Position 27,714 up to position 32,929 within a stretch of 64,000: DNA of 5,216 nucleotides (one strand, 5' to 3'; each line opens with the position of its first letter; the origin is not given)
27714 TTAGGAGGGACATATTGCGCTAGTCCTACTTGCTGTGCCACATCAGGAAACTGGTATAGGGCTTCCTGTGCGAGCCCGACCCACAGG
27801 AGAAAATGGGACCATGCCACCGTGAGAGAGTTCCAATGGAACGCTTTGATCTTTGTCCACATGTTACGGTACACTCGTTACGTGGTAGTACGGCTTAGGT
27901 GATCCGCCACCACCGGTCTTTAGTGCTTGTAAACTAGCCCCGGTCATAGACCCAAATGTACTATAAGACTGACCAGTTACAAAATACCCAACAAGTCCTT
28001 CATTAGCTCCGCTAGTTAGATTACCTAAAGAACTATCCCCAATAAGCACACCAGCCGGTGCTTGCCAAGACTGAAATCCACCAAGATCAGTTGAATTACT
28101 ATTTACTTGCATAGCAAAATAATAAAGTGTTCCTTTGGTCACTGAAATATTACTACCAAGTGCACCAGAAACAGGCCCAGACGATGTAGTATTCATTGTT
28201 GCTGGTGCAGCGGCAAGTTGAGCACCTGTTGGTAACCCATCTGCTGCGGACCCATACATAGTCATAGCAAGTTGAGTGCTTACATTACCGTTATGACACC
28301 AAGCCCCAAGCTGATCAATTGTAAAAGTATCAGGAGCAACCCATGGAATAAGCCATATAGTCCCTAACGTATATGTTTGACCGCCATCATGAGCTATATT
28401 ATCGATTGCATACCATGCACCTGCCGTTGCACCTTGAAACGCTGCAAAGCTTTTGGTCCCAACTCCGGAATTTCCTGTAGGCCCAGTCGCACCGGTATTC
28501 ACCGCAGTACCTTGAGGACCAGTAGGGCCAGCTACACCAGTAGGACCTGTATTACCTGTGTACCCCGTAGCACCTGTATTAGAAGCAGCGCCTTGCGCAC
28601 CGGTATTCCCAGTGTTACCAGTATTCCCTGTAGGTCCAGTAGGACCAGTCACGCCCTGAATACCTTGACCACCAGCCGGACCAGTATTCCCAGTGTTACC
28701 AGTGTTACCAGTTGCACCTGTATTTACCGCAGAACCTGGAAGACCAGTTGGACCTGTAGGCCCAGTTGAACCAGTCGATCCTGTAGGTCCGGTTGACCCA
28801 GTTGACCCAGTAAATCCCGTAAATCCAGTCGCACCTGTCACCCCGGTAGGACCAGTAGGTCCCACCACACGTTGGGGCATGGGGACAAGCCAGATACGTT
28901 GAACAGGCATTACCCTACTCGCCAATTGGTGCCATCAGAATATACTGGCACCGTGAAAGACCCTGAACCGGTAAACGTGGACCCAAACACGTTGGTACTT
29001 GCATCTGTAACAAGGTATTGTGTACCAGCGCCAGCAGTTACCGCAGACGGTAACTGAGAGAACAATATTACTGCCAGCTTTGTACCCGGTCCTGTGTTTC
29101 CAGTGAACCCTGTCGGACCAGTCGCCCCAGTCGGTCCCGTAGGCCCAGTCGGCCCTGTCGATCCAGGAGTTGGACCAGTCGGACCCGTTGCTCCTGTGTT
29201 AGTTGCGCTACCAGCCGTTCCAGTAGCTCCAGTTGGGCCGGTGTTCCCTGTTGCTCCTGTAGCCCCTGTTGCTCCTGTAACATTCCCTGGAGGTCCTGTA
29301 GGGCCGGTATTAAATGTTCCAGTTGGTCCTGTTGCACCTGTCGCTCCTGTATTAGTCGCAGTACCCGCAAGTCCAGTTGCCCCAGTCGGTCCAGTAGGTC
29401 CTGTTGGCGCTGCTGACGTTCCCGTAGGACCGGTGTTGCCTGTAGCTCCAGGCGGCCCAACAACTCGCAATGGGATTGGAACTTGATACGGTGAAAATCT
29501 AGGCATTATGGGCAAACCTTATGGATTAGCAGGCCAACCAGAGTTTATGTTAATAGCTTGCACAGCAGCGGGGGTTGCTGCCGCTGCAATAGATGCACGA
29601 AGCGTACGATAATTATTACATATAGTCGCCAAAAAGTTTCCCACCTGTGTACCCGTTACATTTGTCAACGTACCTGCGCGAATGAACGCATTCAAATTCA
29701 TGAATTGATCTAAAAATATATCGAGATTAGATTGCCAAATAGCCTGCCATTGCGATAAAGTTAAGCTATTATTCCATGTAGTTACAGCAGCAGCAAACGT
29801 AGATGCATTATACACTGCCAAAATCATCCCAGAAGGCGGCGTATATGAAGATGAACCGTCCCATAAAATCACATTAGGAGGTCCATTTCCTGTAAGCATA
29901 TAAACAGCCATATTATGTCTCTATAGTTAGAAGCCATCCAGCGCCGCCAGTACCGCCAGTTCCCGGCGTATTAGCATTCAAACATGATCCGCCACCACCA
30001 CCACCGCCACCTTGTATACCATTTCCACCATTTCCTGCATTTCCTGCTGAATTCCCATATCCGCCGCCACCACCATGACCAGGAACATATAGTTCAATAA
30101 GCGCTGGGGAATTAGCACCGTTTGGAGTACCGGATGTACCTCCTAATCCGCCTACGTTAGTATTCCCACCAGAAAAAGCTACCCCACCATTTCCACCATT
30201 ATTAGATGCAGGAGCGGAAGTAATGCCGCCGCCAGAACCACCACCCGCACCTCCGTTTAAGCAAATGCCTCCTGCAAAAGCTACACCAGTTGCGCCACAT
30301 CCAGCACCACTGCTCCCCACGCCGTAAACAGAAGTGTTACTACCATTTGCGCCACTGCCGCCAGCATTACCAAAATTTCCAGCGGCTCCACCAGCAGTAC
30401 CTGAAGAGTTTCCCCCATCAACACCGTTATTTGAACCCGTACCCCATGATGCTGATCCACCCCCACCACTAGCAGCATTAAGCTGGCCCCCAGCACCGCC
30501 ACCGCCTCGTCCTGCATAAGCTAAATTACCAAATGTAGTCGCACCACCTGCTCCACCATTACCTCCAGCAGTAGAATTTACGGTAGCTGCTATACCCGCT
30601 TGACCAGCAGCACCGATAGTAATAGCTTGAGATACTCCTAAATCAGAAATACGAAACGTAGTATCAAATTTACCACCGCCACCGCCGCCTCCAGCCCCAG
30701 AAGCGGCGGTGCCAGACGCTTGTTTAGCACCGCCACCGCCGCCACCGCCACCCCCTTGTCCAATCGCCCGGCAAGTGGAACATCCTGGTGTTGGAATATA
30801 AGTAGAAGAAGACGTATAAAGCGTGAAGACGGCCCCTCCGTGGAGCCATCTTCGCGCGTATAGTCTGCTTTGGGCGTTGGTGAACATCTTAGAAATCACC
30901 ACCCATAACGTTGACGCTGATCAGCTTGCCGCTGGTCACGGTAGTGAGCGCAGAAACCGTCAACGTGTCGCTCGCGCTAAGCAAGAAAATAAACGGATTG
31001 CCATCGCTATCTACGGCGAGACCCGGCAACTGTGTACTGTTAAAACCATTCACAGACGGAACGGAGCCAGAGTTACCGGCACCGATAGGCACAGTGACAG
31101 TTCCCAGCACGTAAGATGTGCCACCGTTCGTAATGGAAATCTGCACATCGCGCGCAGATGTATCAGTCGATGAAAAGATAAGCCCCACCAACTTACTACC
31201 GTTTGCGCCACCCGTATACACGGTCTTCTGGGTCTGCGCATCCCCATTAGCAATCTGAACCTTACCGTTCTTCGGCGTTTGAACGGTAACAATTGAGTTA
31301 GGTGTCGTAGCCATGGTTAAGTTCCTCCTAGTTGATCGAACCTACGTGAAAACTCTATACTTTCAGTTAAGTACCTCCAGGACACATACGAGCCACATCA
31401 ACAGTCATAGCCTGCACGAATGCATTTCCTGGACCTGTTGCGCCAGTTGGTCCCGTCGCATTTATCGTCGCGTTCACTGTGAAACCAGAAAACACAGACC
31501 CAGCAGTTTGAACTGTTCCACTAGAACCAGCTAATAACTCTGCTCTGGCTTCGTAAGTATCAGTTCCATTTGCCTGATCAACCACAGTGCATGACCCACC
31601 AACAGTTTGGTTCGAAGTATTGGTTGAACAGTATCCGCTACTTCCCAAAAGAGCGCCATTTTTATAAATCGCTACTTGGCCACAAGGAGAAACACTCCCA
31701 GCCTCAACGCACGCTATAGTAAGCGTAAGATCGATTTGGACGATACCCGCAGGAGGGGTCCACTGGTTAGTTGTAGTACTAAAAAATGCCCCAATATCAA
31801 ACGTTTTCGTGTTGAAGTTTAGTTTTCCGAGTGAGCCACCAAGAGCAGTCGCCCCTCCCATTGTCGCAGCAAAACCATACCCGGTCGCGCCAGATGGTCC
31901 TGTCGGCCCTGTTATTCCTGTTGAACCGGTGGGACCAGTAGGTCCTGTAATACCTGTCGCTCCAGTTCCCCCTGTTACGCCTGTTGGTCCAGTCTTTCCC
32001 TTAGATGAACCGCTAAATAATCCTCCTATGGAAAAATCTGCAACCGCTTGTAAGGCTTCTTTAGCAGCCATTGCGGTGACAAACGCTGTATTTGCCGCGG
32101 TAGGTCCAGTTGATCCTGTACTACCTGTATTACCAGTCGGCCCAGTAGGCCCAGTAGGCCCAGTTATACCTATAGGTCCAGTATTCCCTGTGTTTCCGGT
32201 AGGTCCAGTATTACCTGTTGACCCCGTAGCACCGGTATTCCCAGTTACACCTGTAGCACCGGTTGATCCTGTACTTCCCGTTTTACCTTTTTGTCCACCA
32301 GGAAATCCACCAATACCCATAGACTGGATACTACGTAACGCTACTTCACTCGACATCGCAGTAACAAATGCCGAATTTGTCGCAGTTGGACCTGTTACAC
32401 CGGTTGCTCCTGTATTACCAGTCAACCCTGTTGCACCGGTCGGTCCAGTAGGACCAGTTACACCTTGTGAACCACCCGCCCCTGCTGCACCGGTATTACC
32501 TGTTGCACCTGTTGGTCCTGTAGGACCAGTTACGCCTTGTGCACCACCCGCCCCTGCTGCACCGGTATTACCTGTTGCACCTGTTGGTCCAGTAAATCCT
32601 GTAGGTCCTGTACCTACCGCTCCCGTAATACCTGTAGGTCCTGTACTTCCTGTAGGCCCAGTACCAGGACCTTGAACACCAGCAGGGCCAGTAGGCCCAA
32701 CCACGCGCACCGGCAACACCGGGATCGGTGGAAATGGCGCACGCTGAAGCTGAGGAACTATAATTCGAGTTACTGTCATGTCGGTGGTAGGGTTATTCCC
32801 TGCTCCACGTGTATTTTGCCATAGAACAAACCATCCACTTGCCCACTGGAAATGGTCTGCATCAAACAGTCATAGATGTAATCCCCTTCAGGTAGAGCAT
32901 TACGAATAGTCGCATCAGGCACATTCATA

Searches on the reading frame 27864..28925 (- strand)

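Call 50: search_protein_families(library=phrogs, proteins=[window:27864-28925:-], max_evalue=0.001)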
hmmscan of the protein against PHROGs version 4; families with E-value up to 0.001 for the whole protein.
window:27864-28925:- (353 aa): 29 families (the best 25 are shown)
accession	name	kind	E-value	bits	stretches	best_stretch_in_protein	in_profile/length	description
phrog_6320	-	tail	1.9e-25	90.8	1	21-228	82-223/745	tail fiber protein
phrog_29268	-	unknown function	1.6e-22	80.5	2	9-135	411-534/653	-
phrog_819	-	tail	5.6e-22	78.8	2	55-179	505-630/1024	tail protein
phrog_5073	-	tail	7.9e-22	78.9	2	67-155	258-346/519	tail fiber protein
phrog_3420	-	unknown function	4.5e-19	68.5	1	18-167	212-362/929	-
phrog_8745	-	tail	6.3e-19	67.8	1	69-157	1409-1503/1803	tail fiber protein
phrog_366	-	tail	7.5e-17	62.9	3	88-183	306-388/474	tail fiber protein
phrog_30509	-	tail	6.2e-16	59.3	2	21-92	44-115/254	collagen like minor tail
phrog_1806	-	tail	1.4e-13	51.8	1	14-153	100-235/276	collagen like minor tail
phrog_18350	-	tail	5.6e-12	46.9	1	64-172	102-214/253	tail fiber protein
phrog_17587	-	tail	1.9e-11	44.1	2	85-155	351-418/641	tail fiber protein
phrog_28263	-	tail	1.9e-11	43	1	21-258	657-886/1400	tail fiber protein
phrog_10972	-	tail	6.4e-11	43.3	1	17-80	158-221/343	tail fiber protein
phrog_1658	-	unknown function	4.6e-10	40.6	1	22-87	58-123/239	-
phrog_38766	-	head and packaging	5e-09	36.2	2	63-158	84-179/478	virion structural protein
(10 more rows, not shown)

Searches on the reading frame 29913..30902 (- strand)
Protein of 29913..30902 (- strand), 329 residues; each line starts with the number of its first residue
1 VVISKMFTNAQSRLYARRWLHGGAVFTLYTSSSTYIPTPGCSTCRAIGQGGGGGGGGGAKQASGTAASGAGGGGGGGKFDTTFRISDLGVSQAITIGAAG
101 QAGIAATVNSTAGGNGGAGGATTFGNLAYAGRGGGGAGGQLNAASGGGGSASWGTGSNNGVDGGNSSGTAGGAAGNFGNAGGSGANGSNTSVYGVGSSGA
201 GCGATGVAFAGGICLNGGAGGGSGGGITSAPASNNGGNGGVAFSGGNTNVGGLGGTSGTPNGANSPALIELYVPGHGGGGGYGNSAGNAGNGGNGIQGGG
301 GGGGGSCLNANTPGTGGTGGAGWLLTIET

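Call 50: search_protein_families(library=phrogs, proteins=[window:29913-30902:-], max_evalue=0.001)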
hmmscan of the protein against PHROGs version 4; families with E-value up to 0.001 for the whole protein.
window:29913-30902:- (329 aa): 1 family
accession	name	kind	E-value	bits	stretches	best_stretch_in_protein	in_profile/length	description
phrog_863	-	tail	8.2e-05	22.7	1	28-240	402-595/690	tail fiber assembly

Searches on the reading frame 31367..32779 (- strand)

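Call 50: search_protein_families(library=phrogs, proteins=[window:31367-32779:-], max_evalue=0.001)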
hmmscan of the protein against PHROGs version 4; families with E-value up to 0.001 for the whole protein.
window:31367-32779:- (470 aa): 21 families
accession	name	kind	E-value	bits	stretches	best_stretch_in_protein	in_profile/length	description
phrog_6320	-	tail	3.7e-41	142.7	2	162-352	98-223/745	tail fiber protein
phrog_819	-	tail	7.6e-34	118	2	160-451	536-715/1024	tail protein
phrog_8745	-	tail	5.7e-33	114.4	2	143-436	1363-1634/1803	tail fiber protein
phrog_5073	-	tail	4.5e-30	106.1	2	27-134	260-364/519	tail fiber protein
phrog_30509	-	tail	4.3e-28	99.1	3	58-143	42-127/254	collagen like minor tail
phrog_366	-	tail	4e-24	86.9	3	161-231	317-387/474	tail fiber protein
phrog_3420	-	unknown function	8.2e-24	84.2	2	28-326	72-374/929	-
phrog_28263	-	tail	1.5e-18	66.5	1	27-133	606-715/1400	tail fiber protein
phrog_29268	-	unknown function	1.6e-15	57.3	3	31-140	415-523/653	-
phrog_1806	-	tail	2.5e-15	57.5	2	157-300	104-227/276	collagen like minor tail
phrog_1658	-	unknown function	3.5e-13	50.8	2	133-227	16-111/239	-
phrog_36982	-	unknown function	1.3e-12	47.4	2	24-142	529-644/944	-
phrog_10972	-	tail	3.5e-12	47.5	2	182-230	156-204/343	tail fiber protein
phrog_38766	-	head and packaging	2.4e-11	43.9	2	162-232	97-167/478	virion structural protein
phrog_17587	-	tail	2.9e-11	43.5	2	152-230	344-422/641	tail fiber protein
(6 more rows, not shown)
